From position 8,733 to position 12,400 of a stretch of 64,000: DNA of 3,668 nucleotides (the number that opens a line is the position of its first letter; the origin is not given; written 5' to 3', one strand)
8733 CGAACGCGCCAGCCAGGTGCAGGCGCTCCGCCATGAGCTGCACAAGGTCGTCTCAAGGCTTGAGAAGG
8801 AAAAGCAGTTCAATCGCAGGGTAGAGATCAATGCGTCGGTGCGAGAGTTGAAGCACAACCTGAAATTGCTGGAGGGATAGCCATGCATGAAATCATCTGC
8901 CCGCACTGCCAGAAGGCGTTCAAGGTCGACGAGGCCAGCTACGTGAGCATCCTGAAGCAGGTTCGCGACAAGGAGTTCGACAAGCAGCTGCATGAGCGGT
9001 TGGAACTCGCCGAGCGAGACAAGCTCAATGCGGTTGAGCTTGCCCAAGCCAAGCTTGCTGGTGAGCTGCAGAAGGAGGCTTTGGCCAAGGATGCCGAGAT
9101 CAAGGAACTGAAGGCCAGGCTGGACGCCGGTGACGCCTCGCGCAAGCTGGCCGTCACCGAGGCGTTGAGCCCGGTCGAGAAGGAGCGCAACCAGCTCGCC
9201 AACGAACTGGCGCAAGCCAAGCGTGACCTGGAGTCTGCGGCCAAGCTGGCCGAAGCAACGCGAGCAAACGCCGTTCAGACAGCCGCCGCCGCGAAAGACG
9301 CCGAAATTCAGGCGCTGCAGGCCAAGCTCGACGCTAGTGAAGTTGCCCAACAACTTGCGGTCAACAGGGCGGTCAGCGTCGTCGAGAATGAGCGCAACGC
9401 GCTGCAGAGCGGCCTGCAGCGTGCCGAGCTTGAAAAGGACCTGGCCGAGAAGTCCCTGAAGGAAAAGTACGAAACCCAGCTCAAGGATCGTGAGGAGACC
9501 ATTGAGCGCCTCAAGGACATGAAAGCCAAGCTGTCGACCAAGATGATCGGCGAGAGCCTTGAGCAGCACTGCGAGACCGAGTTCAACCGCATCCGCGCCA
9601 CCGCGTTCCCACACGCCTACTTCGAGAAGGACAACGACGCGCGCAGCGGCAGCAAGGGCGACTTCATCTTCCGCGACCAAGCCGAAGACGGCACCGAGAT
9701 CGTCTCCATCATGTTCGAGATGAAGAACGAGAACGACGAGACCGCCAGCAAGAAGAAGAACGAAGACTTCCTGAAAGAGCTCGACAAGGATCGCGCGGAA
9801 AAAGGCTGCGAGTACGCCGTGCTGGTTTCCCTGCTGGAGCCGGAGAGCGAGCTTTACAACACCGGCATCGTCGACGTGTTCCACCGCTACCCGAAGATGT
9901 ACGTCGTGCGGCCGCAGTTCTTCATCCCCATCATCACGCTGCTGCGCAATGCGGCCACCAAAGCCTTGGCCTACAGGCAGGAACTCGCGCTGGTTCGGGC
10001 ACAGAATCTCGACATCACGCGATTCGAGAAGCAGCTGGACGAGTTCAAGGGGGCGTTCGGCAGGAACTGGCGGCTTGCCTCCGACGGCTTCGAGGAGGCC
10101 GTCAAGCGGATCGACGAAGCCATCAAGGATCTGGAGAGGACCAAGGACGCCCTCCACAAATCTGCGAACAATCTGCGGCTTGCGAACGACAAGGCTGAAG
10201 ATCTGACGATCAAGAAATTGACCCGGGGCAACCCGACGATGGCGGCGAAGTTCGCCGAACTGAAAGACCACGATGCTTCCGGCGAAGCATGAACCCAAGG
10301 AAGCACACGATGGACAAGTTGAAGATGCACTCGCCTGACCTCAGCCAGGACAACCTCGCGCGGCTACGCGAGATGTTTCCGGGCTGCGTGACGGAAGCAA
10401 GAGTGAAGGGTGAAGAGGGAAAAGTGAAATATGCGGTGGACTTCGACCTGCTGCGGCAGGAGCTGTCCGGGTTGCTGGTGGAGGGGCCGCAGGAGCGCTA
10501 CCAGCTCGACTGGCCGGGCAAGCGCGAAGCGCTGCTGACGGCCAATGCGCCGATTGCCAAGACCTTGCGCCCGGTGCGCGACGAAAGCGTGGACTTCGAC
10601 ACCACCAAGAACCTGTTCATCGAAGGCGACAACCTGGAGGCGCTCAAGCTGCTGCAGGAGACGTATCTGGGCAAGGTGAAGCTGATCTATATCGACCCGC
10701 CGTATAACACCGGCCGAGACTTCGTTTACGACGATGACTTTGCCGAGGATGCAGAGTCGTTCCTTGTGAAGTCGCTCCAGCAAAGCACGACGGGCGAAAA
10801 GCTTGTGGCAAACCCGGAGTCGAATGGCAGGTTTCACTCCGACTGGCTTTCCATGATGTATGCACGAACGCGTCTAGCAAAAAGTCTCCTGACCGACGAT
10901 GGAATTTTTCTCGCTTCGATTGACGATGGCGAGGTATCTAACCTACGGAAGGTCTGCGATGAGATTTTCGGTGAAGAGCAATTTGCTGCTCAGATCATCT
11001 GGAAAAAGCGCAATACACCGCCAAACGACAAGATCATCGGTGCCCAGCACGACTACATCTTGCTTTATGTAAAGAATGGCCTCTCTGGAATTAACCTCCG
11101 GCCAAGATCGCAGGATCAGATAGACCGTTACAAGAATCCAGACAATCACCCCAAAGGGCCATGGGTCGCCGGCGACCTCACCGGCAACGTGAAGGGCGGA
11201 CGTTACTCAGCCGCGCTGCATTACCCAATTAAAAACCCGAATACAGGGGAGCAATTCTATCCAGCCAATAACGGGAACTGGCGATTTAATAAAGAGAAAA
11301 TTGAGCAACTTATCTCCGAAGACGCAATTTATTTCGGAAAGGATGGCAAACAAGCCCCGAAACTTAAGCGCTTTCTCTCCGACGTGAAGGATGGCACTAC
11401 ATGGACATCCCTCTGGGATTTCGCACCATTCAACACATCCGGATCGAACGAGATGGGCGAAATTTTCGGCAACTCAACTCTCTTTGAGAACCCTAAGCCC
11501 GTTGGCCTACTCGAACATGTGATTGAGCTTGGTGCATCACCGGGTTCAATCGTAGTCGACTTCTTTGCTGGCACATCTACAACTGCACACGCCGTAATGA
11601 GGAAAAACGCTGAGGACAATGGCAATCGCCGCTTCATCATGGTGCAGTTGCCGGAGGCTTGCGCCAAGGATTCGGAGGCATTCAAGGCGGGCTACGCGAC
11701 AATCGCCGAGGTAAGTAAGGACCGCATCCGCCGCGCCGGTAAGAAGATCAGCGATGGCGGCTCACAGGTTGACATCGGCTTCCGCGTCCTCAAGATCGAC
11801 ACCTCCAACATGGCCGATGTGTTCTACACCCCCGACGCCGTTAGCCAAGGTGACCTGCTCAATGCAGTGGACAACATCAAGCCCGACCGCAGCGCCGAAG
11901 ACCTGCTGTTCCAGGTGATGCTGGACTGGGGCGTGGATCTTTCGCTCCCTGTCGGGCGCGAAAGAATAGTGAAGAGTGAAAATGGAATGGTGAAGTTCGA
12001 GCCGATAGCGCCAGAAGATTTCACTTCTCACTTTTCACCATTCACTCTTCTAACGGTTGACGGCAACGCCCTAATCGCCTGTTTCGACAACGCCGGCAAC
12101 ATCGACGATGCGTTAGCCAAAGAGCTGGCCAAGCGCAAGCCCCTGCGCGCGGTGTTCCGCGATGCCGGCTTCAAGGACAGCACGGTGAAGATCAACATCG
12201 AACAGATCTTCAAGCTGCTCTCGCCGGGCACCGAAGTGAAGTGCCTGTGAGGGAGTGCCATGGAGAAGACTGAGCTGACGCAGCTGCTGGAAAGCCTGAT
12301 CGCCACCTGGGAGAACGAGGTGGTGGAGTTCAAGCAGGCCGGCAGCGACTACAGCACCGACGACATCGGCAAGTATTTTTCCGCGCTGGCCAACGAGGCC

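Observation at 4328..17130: Eight-gene co-directional island with a Type III-like Mod/Res core embedded among SNF2 helicase, DUF4391, DUF2130 and AlbA_2 genes, matching no named defence system I can identify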

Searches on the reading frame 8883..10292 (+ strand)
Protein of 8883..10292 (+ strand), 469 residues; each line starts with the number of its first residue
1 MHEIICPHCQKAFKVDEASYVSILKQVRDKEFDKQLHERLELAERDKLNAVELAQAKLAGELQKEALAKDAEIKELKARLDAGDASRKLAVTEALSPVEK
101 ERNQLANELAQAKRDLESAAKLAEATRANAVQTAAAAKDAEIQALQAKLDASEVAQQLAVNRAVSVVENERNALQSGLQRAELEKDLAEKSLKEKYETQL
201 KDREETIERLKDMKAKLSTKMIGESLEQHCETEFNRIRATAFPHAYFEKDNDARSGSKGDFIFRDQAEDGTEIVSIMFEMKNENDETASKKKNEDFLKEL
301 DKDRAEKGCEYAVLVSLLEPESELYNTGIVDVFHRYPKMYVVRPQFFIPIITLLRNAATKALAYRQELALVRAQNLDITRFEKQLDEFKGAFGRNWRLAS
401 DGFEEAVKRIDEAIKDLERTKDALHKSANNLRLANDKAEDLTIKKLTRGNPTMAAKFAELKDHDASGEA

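Call 4: search_protein_families(library=pfam, proteins=[window:8883-10292:+], max_evalue=0.01)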
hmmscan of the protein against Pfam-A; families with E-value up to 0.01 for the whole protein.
window:8883-10292:+ (469 aa): 2 families
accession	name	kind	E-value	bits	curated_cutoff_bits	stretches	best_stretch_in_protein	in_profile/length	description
PF09903.14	DUF2130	-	8.3e-90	301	26.7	1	190-448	2-254/255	Uncharacterized protein conserved in bacteria (DUF2130)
PF16808.10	PKcGMP_CC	-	0.0011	18.9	35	0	136-150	18-32/35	Coiled-coil N-terminus of cGMP-dependent protein kinase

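Call 5: search_protein_families(library=padloc, proteins=[window:8883-10292:+], max_evalue=0.001)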
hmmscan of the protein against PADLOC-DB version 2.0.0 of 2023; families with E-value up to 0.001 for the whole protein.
window:8883-10292:+ (469 aa): 0 families

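Call 6: search_protein_families(library=ncbifam, proteins=[window:8883-10292:+], max_evalue=0.001)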
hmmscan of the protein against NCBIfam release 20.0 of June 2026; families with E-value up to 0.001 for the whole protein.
window:8883-10292:+ (469 aa): 0 families

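Call 89: find_homologous_proteins(query=window:8883-10292:+)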
Query window:8883-10292:+ (469 aa): 8000 proteins with E <= 0.001 among 8000 candidates; the best 120 are listed.
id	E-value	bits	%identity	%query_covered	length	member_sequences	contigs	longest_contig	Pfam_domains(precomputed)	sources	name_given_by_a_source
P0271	2.7e-291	984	100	100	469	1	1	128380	PF09903.15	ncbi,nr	ncbi:MAG: DUF2130 domain-containing protein [Proteobacteria bacterium]|nr:DUF2130 domain-containing 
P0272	2.8e-260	881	90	100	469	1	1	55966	PF09903.15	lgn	-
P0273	1.9e-259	879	89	100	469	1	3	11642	PF09903.15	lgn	-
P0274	2.0e-253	859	87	100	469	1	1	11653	PF09903.15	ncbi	-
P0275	7.9e-253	857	87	100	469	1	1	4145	PF09903.15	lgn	-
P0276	1.5e-251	853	87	100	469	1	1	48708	PF09903.15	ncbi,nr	ncbi:MAG: DUF2130 domain-containing protein [Proteobacteria bacterium]|nr:DUF2130 domain-containing 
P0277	2.8e-251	852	75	92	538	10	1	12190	PF16808.11,PF09903.15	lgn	-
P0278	2.8e-251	852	86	100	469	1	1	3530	PF09903.15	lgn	-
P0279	6.5e-251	851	87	99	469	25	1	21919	PF09903.15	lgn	-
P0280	2.7e-250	849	86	99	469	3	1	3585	PF09903.15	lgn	-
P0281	3.1e-250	848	71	96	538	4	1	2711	PF09903.15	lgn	-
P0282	6.1e-250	847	86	100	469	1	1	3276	PF09903.15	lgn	-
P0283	1.8e-249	846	87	100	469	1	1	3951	PF09903.15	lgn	-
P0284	5.6e-249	844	85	100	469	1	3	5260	PF09903.15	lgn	-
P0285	8.0e-249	844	76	90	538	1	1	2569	PF16808.11,PF09903.15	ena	-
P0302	2.2e-239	813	75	91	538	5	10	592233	PF16808.11,PF09903.15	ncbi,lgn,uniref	ncbi:DUF2130 domain-containing protein [Aeromonas veronii]|uniref:DUF2130 domain-containing protein 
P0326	1.3e-235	800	-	-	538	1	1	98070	PF09903.15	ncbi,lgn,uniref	ncbi:MAG: DUF2130 domain-containing protein [Luteolibacter sp.]|uniref:DUF2130 domain-containing pro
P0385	8.8e-228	774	77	100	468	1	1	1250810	PF09903.15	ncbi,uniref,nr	ncbi:DUF2130 domain-containing protein [Pseudacidovorax sp. NFM-22]|uniref:DUF2130 domain-containing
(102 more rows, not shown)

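Call 90: find_encoding_contigs(protein=P0302, flank=9000, max_places=2)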
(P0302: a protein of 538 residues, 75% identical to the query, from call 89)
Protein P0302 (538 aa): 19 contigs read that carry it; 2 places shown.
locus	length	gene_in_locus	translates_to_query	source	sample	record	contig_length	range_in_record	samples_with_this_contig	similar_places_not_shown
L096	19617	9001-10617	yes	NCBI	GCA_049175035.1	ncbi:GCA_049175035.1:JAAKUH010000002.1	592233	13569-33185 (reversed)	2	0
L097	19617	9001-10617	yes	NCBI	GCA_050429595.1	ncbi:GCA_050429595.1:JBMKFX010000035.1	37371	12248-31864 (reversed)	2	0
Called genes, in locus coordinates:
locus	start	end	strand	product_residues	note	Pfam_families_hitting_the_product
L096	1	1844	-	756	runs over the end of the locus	-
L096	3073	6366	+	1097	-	PF00176:SNF2-rel_dom, PF00270:DEAD (weak), PF04851:ResIII, PF00271:Helicase_C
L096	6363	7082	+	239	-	PF14335:DUF4391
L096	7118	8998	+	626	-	PF02463:SMC_N (weak), PF11398:DUF2813 (faint), PF13175:AAA_15, PF13476:AAA_23, PF13304:AAA_21 (weak), PF20469:OLD-like_TOPRIM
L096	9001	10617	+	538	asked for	PF16808:PKcGMP_CC (faint), PF09903:DUF2130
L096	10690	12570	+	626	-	PF01555:N6_N4_Mtase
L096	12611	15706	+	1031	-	PF04851:ResIII, PF00270:DEAD (faint), PF19778:RE_endonuc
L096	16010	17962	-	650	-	PF23310:TPR_27 (faint), PF08238:Sel1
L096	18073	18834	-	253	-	-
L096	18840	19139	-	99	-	-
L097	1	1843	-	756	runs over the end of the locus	-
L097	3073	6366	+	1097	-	PF00176:SNF2-rel_dom, PF00270:DEAD (weak), PF04851:ResIII, PF00271:Helicase_C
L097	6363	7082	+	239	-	PF14335:DUF4391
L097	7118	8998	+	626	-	PF02463:SMC_N (weak), PF11398:DUF2813 (faint), PF13175:AAA_15, PF13476:AAA_23, PF13304:AAA_21 (weak), PF20469:OLD-like_TOPRIM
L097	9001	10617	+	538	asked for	PF16808:PKcGMP_CC (faint), PF09903:DUF2130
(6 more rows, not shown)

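Call 91: find_encoding_contigs(protein=P0385, flank=9000, max_places=1)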
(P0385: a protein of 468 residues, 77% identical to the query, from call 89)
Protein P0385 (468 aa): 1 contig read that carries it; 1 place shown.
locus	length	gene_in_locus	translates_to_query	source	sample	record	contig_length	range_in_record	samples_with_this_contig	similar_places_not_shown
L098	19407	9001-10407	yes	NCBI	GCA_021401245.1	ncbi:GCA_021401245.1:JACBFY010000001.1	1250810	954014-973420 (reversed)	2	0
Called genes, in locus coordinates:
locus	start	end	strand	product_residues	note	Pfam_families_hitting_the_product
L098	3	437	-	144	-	PF20398:DUF6691, PF04143:Sulf_transp (weak)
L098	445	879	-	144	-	-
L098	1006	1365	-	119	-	PF01022:HTH_5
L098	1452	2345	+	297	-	PF00753:Lactamase_B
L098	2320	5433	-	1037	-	PF00873:ACR_tran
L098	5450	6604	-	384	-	PF00364:Biotin_lipoyl (faint), PF25917:BSH_RND (faint), PF25954:Beta-barrel_RND_2, PF25967:RND-MFP_C (weak), PF25975:CzcB_C (faint), PF25989:YknX_C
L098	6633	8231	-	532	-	PF02321:OEP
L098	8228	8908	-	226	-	PF00440:TetR_N, PF09209:CecR_C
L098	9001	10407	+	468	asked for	PF09903:DUF2130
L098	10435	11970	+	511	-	PF00158:Sigma54_activat, PF01078:Mg_chelatase (faint), PF14532:Sigma54_activ_2, PF25601:AAA_lid_14, PF02954:HTH_8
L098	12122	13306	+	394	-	PF13433:Peripla_BP_5, PF13458:Peripla_BP_6, PF01094:ANF_receptor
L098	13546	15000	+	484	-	PF10503:Esterase_PHB (weak), PF00041:fn3 (weak)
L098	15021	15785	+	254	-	PF00005:ABC_tran, PF12399:BCA_ABC_TP_C (weak)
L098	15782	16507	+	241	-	PF00005:ABC_tran, PF13304:AAA_21 (faint)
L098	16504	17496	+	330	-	PF02653:BPD_transp_2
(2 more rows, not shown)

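Call 92: find_encoding_contigs(protein=P0326, flank=9000, max_places=1)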
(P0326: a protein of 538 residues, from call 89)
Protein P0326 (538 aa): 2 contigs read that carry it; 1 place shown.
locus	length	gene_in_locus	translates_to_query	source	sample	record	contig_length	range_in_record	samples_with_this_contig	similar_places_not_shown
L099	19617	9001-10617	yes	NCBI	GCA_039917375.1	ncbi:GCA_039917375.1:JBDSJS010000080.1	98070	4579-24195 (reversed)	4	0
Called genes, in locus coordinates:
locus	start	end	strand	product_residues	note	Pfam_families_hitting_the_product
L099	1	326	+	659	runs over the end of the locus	PF04305:DUF455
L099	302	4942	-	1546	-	PF12951:PATR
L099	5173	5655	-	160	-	PF03190:Thioredox_DsbH, PF13899:Thioredoxin_7, PF13098:Thioredoxin_2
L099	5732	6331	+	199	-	PF01725:Ham1p_like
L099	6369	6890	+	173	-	-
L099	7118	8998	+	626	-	PF02463:SMC_N (weak), PF11398:DUF2813 (faint), PF13175:AAA_15, PF13476:AAA_23, PF13304:AAA_21 (weak), PF20469:OLD-like_TOPRIM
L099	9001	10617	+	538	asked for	PF09903:DUF2130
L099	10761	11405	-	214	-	PF00702:Hydrolase, PF12710:HAD, PF13419:HAD_2, PF13242:Hydrolase_like (weak)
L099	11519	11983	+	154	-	PF13442:Cytochrome_CBB3 (faint), PF00034:Cytochrom_C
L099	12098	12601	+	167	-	-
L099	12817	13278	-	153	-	PF00588:SpoU_methylase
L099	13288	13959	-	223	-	-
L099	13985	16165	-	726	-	PF00270:DEAD, PF00271:Helicase_C, PF16124:RecQ_Zn_bind, PF09382:RQC, PF00570:HRDC, PF14493:HTH_40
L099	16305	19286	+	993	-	PF13174:TPR_6 (faint), PF13424:TPR_12 (faint), PF00515:TPR_1 (faint), PF07719:TPR_2 (faint), PF13428:TPR_14 (faint), PF13432:TPR_16 (faint), PF13181:TPR_8 (faint), PF13525:YfiO (faint)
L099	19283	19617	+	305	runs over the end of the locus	-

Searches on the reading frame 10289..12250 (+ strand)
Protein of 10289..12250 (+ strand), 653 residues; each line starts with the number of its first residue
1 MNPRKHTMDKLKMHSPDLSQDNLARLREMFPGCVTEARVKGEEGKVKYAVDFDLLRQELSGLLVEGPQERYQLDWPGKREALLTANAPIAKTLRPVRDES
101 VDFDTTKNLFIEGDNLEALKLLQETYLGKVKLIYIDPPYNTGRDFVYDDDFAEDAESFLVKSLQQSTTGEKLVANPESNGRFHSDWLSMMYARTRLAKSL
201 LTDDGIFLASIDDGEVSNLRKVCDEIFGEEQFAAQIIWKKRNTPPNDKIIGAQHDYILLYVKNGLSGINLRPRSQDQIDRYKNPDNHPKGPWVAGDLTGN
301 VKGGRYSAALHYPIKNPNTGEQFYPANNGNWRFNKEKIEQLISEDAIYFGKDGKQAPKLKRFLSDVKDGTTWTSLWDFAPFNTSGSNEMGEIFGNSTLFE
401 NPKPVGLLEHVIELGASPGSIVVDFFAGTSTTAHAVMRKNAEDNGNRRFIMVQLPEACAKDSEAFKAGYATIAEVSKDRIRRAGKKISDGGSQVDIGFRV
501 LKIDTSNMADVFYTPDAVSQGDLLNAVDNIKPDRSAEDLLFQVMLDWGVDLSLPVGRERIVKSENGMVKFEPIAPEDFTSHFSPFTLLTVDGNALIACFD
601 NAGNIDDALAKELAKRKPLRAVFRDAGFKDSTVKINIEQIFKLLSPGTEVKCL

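Call 4: search_protein_families(library=pfam, proteins=[window:10289-12250:+], max_evalue=0.01)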
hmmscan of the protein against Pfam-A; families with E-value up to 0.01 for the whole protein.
window:10289-12250:+ (653 aa): 1 family
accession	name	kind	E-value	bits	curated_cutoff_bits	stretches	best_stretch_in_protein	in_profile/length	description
PF01555.25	N6_N4_Mtase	-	4.6e-34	118.7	26.7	1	130-442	1-205/221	DNA methylase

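Call 5: search_protein_families(library=padloc, proteins=[window:10289-12250:+], max_evalue=0.001)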
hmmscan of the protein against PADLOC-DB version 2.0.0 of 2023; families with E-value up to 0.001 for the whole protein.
window:10289-12250:+ (653 aa): 32 families (the best 25 are shown)
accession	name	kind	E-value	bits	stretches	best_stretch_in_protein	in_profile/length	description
PDLC03634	MTase_III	-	4.5e-222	737.3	1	8-652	2-620/621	Type III methyltransferase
PDLC03637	MTase_III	-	1.6e-115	384.7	1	44-505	61-506/513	Type III methyltransferase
PDLC03641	MTase_III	-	4.7e-110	367.1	1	22-507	18-501/657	Type III methyltransferase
PDLC03644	MTase_III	-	1.6e-96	322.2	1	73-458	4-385/542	Type III methyltransferase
PDLC03640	MTase_III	-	4.5e-75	251.3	2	280-454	255-431/654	Type III methyltransferase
PDLC03636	MTase_III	-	8.5e-62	207.7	2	182-459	92-398/575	Type III methyltransferase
PDLC03642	MTase_III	-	4.9e-52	175.3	1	80-454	56-397/528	Type III methyltransferase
PDLC03639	MTase_III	-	1.1e-50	170.7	2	98-329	73-282/639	Type III methyltransferase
PDLC03643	MTase_III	-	2.3e-39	133.8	1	190-460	1-272/465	Type III methyltransferase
PDLC03635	MTase_III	-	2e-37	127.2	3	179-272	260-357/708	Type III methyltransferase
PDLC03638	MTase_III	-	2.3e-31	106.9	2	183-442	428-662/816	Type III methyltransferase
PDLC03354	MTase_II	-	2.4e-31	107.2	1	70-437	24-359/425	Type II methyltransferase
PDLC03646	MTase_III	-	2.6e-30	103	3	308-458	682-828/1057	Type III methyltransferase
PDLC03300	MTase_II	-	5.8e-25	86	2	106-264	10-164/302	Type II methyltransferase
PDLC03278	MTase_II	-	3.1e-24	84.1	2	335-461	229-347/390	Type II methyltransferase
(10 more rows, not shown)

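Call 6: search_protein_families(library=ncbifam, proteins=[window:10289-12250:+], max_evalue=0.001)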
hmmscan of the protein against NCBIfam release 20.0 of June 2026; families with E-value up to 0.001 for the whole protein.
window:10289-12250:+ (653 aa): 2 families
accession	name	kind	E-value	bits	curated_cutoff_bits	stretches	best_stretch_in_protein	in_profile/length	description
NF008572.0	PRK11524.1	equivalog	4.3e-10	39.2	292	1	102-153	9-57/294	adenine-specific DNA-methyltransferase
NF050803.1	DnaMtaseCcrMCaul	equivalog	1.6e-05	24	830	0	399-439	186-225/350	adenine-specific DNA-methyltransferase CcrM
